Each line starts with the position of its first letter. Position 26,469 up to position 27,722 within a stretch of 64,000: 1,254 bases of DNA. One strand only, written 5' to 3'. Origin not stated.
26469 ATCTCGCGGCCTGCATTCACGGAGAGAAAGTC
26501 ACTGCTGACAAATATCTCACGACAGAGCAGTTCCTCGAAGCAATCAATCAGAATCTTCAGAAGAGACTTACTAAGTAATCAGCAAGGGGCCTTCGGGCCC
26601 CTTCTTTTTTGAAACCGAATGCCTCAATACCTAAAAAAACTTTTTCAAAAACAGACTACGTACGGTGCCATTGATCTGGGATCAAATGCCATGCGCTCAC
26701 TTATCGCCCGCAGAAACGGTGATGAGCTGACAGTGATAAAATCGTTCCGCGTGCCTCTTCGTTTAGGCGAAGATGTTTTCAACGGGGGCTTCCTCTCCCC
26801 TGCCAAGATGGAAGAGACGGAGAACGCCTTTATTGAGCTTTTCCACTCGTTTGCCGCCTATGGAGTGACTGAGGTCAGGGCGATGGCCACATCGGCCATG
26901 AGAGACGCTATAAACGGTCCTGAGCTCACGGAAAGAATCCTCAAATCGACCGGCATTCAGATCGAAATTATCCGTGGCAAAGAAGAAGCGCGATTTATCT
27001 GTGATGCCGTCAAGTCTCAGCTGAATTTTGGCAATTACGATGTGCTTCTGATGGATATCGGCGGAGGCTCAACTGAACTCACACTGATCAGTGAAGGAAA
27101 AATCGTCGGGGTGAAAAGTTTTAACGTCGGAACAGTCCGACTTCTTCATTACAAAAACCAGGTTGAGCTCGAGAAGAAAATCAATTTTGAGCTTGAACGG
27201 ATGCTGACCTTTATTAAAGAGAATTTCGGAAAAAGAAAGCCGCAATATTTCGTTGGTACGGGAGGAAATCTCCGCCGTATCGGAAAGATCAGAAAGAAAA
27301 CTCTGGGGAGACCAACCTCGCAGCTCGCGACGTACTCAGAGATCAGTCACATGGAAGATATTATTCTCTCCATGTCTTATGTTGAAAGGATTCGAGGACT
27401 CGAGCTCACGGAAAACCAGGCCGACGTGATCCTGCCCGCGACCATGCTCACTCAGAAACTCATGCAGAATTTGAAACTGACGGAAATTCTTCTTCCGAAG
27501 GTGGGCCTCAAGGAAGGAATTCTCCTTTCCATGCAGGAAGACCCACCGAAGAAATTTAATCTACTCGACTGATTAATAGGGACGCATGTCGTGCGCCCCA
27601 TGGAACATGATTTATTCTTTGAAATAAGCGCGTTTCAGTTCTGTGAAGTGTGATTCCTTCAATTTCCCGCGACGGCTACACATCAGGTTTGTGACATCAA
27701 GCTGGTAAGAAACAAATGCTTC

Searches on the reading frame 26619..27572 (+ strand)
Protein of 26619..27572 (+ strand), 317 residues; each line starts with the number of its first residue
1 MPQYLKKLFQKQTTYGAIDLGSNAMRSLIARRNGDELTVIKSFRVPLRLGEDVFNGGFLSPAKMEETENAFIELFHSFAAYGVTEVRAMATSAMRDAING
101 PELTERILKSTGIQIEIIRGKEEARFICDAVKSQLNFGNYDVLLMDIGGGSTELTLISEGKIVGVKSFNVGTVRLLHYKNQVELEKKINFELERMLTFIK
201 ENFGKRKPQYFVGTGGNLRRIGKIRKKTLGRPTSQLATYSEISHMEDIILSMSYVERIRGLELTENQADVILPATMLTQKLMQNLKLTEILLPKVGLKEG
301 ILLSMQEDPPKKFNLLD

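Call 20: search_protein_families(library=pfam, proteins=[window:26619-27572:+], max_evalue=0.001)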
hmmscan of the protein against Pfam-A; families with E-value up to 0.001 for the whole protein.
window:26619-27572:+ (317 aa): 1 family
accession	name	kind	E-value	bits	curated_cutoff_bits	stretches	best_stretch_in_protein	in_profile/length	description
PF02541.22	Ppx-GppA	-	2.5e-44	152.3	27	1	29-306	2-282/285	Ppx/GppA phosphatase family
